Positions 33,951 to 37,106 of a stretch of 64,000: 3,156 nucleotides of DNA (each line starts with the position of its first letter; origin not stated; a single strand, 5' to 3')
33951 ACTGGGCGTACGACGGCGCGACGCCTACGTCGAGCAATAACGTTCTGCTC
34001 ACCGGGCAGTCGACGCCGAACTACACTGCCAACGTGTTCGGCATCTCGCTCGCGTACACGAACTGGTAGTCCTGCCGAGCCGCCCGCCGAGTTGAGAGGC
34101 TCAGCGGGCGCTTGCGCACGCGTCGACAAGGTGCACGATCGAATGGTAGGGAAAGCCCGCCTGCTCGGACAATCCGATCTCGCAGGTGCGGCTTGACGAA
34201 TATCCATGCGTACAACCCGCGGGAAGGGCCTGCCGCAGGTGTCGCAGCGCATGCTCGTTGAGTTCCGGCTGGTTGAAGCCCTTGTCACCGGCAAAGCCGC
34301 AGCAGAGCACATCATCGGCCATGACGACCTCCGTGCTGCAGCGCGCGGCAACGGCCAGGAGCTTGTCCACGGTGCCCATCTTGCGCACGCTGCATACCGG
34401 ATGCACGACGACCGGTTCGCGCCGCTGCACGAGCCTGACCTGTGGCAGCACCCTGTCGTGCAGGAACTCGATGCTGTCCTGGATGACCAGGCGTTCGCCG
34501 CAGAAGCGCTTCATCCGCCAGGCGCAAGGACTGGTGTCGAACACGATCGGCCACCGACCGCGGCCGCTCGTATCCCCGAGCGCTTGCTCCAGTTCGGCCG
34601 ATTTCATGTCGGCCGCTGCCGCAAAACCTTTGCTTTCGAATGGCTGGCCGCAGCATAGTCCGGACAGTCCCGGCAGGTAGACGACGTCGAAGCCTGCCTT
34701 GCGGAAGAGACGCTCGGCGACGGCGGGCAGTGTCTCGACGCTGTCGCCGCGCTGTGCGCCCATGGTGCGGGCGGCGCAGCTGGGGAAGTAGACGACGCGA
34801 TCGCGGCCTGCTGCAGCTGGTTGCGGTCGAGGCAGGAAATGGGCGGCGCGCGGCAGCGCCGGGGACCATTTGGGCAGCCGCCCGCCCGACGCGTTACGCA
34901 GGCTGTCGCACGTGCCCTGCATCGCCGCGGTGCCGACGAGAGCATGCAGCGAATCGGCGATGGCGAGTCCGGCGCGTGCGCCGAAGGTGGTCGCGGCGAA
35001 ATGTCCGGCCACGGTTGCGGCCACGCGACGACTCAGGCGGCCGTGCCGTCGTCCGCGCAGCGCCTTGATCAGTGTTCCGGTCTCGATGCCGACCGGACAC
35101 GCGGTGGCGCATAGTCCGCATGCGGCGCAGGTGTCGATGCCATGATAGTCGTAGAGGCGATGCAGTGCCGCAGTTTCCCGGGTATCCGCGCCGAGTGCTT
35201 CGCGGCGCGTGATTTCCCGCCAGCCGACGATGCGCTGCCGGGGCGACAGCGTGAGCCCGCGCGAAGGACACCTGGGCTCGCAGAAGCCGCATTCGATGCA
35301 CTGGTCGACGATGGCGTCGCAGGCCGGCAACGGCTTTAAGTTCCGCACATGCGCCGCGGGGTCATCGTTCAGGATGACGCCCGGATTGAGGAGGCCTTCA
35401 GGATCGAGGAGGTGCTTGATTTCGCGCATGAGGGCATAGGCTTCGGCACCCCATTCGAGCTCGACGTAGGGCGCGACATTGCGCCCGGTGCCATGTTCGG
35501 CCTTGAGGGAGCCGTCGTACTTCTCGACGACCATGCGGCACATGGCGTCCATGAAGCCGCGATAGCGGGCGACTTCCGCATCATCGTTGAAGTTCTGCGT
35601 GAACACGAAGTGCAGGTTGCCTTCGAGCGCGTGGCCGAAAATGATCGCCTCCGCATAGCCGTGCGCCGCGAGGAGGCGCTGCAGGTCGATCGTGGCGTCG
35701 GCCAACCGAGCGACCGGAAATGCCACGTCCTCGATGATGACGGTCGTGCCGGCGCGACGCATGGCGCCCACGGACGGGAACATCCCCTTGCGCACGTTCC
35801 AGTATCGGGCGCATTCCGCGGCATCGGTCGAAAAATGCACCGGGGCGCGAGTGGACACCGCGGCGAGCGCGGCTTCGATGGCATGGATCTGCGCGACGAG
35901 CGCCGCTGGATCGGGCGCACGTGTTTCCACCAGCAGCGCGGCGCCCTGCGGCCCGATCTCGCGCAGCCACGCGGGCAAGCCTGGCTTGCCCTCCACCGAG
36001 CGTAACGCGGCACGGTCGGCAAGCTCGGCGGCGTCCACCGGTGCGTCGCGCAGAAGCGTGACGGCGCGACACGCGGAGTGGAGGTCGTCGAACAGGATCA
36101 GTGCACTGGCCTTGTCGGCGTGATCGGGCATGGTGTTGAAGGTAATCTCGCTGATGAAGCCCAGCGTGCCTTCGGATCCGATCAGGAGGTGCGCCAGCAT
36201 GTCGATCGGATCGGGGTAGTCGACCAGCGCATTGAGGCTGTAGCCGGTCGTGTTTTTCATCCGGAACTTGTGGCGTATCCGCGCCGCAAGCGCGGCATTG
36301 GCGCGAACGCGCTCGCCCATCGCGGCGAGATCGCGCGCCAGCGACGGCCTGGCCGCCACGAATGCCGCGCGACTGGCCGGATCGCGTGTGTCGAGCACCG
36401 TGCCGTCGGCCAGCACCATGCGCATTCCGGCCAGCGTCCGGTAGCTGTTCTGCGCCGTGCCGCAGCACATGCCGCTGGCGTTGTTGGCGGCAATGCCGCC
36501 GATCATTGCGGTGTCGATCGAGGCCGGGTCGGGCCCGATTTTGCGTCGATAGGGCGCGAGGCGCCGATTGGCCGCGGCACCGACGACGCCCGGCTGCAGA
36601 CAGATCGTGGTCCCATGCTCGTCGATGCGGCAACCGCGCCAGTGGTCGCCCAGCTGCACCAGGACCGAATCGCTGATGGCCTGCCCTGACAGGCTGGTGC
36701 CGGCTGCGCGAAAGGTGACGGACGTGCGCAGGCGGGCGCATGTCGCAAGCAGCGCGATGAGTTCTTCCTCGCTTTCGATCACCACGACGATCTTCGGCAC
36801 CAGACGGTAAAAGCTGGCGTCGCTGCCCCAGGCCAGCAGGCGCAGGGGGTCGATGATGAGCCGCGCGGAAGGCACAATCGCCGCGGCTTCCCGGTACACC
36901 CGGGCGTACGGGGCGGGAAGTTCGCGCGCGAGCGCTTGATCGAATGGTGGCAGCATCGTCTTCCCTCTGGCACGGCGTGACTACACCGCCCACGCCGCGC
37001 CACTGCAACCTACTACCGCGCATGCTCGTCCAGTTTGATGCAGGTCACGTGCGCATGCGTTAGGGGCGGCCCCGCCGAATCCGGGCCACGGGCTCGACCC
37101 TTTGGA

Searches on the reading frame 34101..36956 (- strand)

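Call 3: search_protein_families(library=pfam, proteins=[window:34101-36956:-], max_evalue=0.01)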
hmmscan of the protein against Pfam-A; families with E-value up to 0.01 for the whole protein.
window:34101-36956:- (951 aa): 13 families
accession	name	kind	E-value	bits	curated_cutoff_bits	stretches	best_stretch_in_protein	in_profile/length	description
PF02913.24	FAD-oxidase_C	-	8.5e-58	196.4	21.2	1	280-527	3-247/248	FAD linked oxidases, C-terminal domain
PF01565.28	FAD_binding_4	-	4.5e-31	107.8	26.4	1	54-190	1-138/139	FAD binding domain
PF13183.11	Fer4_8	-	3.4e-11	43.9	27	1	550-624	2-68/68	4Fe-4S dicluster domain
PF12838.12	Fer4_7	-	1.2e-09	38.9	27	1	552-624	1-52/52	4Fe-4S dicluster domain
PF13534.11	Fer4_17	-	2.5e-08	34.8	22.2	1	552-624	1-60/61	4Fe-4S dicluster domain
PF13187.11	Fer4_9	-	1.3e-05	25.6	27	1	552-623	1-50/52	4Fe-4S dicluster domain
PF00037.32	Fer4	-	2.1e-05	24.5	21.1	0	608-624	6-22/24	4Fe-4S binding domain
PF13484.11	Fer4_16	-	0.00028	22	30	1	552-622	1-65/66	4Fe-4S double cluster binding domain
PF02754.22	CCG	-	0.00038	21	20.6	0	721-790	1-63/85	Cysteine-rich domain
PF13237.11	Fer4_10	-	0.00049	20.4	25.5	0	551-621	7-53/53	4Fe-4S dicluster domain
PF14697.11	Fer4_21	-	0.0014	19.1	35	0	608-622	39-53/59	4Fe-4S dicluster domain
PF12797.12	Fer4_2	-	0.0027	18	24.5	0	608-622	8-22/22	4Fe-4S binding domain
PF12837.12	Fer4_6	-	0.0043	17.4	25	0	608-623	7-22/24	4Fe-4S binding domain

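Call 10: search_protein_families(library=ncbifam, proteins=[window:34101-36956:-], max_evalue=0.001)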
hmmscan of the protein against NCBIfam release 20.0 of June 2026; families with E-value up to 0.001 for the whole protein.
window:34101-36956:- (951 aa): 22 families
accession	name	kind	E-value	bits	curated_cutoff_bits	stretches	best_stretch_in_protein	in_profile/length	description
TIGR00387.1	glcD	equivalog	1.2e-50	172.6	567.9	2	254-526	149-412/413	glycolate oxidase subunit GlcD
NF049975.1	2HglutDHaseYdiJ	equivalog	1.9e-44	151.7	1350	1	42-530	40-541/1018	D-2-hydroxyglutarate dehydrogenase YdiJ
NF008408.0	PRK11230.1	equivalog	5.4e-39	134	897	2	251-527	204-470/499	glycolate oxidase subunit GlcD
NF008369.0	PRK11168.1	equivalog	7e-19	68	278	1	550-940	10-391/401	anaerobic glycerol-3-phosphate dehydrogenase subunit C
NF008434.0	PRK11274.1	equivalog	1.7e-14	53.6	333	1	537-649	9-114/409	glycolate oxidase subunit GlcF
TIGR03379.1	glycerol3P_GlpC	equivalog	1.9e-10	40.1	279.9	1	550-896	4-341/397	anaerobic glycerol-3-phosphate dehydrogenase subunit GlpC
NF045663.1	diclust_near_Sec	equivalog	5.5e-10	38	530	1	607-906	352-598/759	pyridine nucleotide-disulfide oxidoreductase/dicluster-binding protein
TIGR00384.1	dhsB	subfamily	4.2e-08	32.9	88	1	550-634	139-222/222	succinate dehydrogenase and fumarate reductase iron-sulfur protein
NF009226.0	PRK12576.1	equivalog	9.8e-07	28.4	344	1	552-656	155-257/317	succinate dehydrogenase/fumarate reductase iron-sulfur subunit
NF004616.0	PRK05950.1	subfamily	2.8e-06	26.6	228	1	551-634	147-230/238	succinate dehydrogenase iron-sulfur subunit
NF058577.1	FdxA_fam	equivalog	1.2e-05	25.4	65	0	549-566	5-22/52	4Fe-4S ferredoxin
NF045724.1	ferredox_TmcB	equivalog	1.4e-05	23.9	735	1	548-635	38-126/430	electron transfer complex ferredoxin TmcB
NF009051.0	PRK12385.1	equivalog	2.8e-05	23.7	333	1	550-630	146-225/244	succinate dehydrogenase/fumarate reductase iron-sulfur subunit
NF004536.0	PRK05888.1-1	equivalog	2.8e-05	23.5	212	0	603-624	53-74/180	NADH-quinone oxidoreductase subunit NuoI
TIGR01971.1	NuoI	subfamily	3e-05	23.6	113.05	0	598-622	32-56/121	NADH-quinone oxidoreductase, chain I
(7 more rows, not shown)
